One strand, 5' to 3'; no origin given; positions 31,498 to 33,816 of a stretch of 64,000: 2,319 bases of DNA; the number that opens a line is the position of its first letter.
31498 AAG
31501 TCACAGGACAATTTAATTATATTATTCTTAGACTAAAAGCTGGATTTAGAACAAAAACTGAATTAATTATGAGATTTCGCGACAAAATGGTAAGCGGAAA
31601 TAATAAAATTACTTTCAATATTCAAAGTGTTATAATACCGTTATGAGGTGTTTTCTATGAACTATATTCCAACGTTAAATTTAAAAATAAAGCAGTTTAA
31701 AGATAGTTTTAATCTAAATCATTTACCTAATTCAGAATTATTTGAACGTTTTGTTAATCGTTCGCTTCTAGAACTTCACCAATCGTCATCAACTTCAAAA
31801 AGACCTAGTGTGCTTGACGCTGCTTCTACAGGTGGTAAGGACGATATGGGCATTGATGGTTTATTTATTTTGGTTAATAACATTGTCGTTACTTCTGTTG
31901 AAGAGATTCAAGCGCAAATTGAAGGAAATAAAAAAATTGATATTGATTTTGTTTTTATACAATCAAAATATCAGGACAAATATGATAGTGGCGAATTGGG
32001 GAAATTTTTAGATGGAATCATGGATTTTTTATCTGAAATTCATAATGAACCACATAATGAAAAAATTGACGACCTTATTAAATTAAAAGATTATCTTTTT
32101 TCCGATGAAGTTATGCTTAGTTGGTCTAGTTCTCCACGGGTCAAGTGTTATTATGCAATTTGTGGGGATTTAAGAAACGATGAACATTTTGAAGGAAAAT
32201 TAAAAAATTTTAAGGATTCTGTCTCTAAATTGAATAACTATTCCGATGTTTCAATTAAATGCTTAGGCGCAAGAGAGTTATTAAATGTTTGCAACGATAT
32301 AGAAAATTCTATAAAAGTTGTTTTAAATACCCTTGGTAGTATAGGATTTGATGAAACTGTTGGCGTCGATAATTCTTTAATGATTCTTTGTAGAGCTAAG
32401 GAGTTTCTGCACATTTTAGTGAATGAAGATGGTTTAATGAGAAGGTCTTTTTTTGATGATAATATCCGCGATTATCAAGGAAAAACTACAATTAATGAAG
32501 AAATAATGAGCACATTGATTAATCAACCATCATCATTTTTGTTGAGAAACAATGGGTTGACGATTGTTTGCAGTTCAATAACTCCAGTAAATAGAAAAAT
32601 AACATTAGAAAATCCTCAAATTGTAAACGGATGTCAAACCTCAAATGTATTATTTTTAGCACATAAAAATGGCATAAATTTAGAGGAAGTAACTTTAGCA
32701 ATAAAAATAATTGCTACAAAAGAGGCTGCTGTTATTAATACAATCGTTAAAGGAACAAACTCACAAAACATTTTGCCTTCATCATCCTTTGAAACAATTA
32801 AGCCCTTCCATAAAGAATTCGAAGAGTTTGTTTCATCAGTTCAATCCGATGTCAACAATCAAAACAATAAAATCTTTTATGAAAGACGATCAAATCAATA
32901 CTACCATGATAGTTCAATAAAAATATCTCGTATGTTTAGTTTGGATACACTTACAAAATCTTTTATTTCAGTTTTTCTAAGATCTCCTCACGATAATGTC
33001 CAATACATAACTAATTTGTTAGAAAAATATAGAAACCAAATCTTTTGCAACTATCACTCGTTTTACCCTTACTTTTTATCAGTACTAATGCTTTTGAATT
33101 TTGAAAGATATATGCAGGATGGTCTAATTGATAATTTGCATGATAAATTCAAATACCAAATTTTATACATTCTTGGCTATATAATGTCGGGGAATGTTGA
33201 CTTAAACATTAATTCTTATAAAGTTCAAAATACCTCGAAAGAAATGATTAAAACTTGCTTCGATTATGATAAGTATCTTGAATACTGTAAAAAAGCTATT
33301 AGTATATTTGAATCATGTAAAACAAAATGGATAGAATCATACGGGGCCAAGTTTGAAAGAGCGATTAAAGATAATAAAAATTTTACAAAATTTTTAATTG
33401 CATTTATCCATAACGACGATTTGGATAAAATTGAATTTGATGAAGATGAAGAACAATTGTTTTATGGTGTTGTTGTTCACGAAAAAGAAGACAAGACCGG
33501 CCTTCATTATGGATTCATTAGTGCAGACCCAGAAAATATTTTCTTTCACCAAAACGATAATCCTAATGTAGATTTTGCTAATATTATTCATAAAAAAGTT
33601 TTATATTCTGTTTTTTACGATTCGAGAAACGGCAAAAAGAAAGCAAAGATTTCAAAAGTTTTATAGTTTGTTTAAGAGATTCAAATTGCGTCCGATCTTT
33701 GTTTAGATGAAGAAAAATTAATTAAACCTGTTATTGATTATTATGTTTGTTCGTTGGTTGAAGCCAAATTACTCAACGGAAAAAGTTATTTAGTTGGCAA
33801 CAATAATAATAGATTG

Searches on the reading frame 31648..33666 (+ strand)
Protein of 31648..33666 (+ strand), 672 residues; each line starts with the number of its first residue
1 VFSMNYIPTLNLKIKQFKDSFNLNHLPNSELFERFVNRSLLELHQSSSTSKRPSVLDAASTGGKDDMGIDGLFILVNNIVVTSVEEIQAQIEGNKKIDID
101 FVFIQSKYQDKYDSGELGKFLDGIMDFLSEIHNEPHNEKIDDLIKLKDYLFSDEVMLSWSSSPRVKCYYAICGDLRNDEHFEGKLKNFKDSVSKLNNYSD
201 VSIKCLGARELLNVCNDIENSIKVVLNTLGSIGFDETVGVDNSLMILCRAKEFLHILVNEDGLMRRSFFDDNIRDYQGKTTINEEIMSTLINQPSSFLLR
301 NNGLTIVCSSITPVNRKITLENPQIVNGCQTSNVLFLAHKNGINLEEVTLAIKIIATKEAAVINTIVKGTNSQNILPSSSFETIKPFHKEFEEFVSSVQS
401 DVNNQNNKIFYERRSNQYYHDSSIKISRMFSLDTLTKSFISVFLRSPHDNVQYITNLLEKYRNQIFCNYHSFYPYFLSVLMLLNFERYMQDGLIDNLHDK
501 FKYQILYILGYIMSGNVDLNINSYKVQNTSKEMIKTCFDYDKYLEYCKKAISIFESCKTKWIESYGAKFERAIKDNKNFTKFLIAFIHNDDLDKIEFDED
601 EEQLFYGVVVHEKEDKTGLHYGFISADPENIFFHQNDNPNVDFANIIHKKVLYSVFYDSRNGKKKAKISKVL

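Call 84: search_protein_families(library=pfam, proteins=[window:31648-33666:+], max_evalue=0.00001)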
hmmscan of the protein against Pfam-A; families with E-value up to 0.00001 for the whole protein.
window:31648-33666:+ (672 aa): 1 family
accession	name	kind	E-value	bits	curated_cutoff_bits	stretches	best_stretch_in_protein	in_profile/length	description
PF10592.14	AIPR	-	4.7e-41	141.9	25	1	269-540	1-296/308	AIPR protein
